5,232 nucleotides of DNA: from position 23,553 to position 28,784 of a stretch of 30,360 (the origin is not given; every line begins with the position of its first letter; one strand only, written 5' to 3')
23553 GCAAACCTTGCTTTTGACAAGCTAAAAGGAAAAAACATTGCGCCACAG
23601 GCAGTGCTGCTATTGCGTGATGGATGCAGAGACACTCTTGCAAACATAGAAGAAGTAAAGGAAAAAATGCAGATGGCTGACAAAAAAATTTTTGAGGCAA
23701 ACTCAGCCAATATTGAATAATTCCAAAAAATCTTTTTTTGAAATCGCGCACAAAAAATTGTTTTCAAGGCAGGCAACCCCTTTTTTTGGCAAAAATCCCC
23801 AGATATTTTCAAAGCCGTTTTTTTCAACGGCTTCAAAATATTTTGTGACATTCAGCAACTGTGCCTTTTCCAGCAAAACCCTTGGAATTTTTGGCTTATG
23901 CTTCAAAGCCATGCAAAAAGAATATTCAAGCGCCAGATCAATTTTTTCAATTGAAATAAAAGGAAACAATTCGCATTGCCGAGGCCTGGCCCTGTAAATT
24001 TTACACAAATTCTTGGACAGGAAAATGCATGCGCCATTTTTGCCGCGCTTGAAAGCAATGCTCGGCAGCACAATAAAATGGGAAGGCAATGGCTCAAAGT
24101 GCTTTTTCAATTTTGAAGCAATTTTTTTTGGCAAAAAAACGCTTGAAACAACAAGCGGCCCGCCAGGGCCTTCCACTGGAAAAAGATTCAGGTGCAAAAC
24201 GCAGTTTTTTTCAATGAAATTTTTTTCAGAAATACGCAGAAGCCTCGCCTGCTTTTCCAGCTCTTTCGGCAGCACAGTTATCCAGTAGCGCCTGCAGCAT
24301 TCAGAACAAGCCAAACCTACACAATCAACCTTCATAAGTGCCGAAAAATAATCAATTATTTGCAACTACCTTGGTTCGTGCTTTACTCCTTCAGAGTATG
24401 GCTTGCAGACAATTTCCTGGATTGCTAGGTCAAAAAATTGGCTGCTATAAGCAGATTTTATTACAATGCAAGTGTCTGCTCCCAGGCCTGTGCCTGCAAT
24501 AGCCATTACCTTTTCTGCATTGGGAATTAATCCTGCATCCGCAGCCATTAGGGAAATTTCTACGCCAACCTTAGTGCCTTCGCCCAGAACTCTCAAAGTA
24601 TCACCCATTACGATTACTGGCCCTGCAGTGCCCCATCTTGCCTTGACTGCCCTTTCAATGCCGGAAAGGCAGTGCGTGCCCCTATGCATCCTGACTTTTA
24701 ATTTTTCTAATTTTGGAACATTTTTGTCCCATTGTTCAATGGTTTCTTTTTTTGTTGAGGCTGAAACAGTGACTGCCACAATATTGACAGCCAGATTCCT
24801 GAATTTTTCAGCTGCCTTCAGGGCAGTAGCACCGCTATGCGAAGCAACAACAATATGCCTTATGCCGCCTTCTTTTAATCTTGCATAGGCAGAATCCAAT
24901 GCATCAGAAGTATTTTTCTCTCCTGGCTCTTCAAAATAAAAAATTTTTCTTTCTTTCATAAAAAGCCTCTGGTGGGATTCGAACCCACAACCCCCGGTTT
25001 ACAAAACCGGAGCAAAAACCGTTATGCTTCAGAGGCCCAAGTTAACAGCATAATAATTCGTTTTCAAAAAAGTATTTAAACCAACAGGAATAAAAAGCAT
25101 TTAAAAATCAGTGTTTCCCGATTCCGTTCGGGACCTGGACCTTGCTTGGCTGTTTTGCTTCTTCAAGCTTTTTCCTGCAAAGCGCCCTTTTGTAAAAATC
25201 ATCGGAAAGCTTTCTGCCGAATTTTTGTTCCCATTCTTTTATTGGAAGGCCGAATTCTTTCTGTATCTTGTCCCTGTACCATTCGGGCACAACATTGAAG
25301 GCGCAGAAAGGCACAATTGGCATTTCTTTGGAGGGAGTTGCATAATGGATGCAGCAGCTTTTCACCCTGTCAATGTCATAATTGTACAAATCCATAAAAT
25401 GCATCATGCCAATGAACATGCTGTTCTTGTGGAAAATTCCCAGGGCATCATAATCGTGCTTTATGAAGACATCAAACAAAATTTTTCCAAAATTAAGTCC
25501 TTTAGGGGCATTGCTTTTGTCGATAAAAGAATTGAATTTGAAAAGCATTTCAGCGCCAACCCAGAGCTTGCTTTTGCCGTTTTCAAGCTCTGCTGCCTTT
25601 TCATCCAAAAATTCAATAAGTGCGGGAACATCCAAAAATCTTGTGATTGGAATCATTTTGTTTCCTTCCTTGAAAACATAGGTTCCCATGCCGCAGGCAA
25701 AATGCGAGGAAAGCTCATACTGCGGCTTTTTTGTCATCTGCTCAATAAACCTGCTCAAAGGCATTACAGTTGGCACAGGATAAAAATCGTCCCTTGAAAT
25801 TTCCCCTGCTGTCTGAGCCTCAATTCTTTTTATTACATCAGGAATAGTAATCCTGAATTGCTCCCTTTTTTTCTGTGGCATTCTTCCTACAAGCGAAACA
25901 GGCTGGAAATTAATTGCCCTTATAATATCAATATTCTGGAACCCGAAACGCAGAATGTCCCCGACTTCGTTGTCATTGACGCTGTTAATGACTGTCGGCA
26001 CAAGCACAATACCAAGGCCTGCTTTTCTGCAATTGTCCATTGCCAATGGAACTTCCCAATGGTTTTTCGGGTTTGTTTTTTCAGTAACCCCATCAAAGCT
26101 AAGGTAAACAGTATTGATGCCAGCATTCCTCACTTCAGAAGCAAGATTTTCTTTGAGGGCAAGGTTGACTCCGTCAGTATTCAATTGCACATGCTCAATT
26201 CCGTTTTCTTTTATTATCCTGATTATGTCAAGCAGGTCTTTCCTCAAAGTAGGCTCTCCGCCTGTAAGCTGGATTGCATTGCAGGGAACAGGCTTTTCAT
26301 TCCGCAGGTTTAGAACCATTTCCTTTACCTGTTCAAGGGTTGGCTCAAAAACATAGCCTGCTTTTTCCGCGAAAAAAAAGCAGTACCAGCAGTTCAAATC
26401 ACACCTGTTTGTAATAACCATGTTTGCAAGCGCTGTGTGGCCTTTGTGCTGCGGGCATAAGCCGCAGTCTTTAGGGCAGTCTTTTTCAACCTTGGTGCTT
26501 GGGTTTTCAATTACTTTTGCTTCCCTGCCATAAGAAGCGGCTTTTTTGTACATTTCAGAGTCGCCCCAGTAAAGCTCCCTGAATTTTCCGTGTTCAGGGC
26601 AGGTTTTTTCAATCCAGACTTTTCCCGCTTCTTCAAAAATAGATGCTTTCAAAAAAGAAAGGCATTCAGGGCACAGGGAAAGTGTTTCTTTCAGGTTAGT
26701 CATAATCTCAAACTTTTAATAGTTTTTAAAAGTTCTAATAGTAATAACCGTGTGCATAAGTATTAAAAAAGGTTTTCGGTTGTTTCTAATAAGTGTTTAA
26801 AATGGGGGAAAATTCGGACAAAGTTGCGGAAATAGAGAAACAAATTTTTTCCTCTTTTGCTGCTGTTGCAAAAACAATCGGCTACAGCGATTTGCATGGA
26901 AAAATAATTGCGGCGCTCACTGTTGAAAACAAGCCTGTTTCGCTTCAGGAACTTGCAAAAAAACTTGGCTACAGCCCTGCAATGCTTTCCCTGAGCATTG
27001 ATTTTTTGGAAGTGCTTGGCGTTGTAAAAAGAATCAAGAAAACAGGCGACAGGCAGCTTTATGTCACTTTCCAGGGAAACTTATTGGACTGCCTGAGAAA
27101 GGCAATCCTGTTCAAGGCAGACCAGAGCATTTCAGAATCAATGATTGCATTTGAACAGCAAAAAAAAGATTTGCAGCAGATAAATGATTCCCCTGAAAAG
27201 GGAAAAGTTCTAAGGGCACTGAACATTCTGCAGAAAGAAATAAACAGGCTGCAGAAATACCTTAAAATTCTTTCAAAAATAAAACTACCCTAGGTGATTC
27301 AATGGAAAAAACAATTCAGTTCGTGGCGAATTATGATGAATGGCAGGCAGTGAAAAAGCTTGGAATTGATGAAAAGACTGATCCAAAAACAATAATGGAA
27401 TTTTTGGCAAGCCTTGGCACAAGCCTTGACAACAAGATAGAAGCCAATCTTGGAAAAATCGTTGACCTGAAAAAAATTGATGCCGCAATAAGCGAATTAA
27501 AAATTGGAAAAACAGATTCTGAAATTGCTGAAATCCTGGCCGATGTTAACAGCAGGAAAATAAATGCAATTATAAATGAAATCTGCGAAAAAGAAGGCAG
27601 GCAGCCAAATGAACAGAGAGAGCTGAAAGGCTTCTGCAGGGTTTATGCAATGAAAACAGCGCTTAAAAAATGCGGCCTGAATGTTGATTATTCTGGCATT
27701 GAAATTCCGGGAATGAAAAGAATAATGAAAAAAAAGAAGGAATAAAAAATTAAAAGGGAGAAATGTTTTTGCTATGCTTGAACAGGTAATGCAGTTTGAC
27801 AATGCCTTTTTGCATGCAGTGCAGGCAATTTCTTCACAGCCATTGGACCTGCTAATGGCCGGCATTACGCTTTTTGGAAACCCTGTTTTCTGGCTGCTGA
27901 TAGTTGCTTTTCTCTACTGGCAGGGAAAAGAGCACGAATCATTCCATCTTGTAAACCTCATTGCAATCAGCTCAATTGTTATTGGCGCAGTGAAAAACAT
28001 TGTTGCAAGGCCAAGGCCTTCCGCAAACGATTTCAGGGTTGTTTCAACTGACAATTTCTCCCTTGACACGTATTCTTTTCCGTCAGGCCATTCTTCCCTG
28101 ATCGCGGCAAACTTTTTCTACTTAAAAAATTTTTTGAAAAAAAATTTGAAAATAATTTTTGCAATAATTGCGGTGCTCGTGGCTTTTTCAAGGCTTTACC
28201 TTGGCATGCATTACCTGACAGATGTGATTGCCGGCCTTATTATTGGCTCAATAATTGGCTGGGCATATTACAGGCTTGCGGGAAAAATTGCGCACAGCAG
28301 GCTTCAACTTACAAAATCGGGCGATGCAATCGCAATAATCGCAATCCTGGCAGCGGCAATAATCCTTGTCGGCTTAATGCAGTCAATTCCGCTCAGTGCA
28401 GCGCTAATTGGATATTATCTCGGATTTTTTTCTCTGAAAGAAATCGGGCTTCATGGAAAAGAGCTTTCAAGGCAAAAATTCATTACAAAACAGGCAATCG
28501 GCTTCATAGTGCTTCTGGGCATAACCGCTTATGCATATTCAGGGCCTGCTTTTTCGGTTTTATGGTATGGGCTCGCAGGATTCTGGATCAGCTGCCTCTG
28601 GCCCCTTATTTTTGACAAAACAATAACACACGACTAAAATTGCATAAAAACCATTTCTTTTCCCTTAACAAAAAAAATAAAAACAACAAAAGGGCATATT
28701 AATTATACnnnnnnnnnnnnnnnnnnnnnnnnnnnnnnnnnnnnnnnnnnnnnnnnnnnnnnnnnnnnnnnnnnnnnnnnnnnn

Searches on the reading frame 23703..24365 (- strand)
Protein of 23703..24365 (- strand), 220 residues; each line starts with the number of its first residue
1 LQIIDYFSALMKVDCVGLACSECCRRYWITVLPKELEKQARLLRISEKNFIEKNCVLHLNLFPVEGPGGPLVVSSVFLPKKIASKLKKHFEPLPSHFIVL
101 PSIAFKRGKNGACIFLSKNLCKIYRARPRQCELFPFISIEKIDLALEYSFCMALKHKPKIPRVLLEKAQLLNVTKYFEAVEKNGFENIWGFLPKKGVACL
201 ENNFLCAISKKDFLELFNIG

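Call 9: search_protein_families(library=pfam, proteins=[window:23703-24365:-], max_evalue=0.01)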
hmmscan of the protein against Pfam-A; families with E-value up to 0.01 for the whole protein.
window:23703-24365:- (220 aa): 1 family
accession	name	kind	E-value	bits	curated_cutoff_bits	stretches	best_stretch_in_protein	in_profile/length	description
PF03692.20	CxxCxxCC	-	3e-10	41.1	23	1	15-142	2-77/85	Putative zinc- or iron-chelating domain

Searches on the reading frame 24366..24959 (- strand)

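Call 10: search_protein_families(library=pfam, proteins=[window:24366-24959:-], max_evalue=0.01)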
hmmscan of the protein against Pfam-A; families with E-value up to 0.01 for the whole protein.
window:24366-24959:- (197 aa): 1 family
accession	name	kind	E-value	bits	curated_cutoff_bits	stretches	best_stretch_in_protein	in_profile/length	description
PF02887.21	PK_C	-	2.2e-10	41.1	28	1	22-166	5-113/114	Pyruvate kinase, alpha/beta domain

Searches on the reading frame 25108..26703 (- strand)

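Call 10: search_protein_families(library=pfam, proteins=[window:25108-26703:-], max_evalue=0.01)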
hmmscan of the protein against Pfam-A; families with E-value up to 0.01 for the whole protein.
window:25108-26703:- (531 aa): 3 families
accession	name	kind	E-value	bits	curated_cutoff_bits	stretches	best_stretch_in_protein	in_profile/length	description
PF04055.27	Radical_SAM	-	6.2e-26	92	29.5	1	95-253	1-165/166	Radical SAM superfamily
PF23545.1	Zn_ribbon_HMPTM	-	5.7e-20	71.1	27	1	4-46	2-44/45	HMPTM N-terminal zinc ribbon domain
PF13353.11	Fer4_12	-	0.001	19.8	22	1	96-182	10-95/137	4Fe-4S single cluster domain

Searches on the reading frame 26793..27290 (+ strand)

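Call 10: search_protein_families(library=pfam, proteins=[window:26793-27290:+], max_evalue=0.01)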
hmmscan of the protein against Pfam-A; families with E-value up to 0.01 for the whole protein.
window:26793-27290:+ (166 aa): 4 families
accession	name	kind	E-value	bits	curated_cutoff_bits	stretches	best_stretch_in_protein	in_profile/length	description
PF01047.28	MarR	-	2.3e-05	24.6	24.6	1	45-87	14-56/59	MarR family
PF25212.1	HVO_A0114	-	0.00056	20.1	27.6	1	19-93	10-81/84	HVO_A0114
PF13412.12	HTH_24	-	0.0008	19.4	21.9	1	34-79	4-48/48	Winged helix-turn-helix DNA-binding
PF08100.18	Dimerisation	-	0.0032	17.7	25.6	1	38-88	30-79/93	O-methyltransferase dimerisation domain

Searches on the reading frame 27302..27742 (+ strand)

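Call 10: search_protein_families(library=pfam, proteins=[window:27302-27742:+], max_evalue=0.01)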
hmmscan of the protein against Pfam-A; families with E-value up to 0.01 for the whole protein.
window:27302-27742:+ (147 aa): 1 family
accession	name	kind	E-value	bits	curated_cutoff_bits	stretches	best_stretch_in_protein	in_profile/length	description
PF10869.13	DUF2666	-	7.9e-15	55.8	23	1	2-130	1-123/135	Domain of unknown function (DUF2666)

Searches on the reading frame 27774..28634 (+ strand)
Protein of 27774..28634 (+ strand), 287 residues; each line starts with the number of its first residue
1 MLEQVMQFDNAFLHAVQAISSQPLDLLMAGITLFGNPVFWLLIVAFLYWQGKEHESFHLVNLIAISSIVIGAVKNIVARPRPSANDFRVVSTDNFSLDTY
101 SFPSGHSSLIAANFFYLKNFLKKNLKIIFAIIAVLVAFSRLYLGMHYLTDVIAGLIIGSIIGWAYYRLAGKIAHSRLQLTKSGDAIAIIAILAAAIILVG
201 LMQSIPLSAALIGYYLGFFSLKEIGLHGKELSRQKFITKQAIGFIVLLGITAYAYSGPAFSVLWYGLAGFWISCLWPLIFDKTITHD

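Call 10: search_protein_families(library=pfam, proteins=[window:27774-28634:+], max_evalue=0.01)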
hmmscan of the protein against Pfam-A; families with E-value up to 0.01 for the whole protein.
window:27774-28634:+ (287 aa): 3 families
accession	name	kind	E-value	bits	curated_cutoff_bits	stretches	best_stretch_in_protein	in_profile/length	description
PF01569.27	PAP2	-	3.1e-25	88.8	27.2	1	58-170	4-126/130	PAP2 superfamily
PF14378.12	PAP2_3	-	9.2e-10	39.1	27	1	88-161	113-187/190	PAP2 superfamily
PF14360.12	PAP2_C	-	3.4e-05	24.7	27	1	104-165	8-72/74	PAP2 superfamily C-terminal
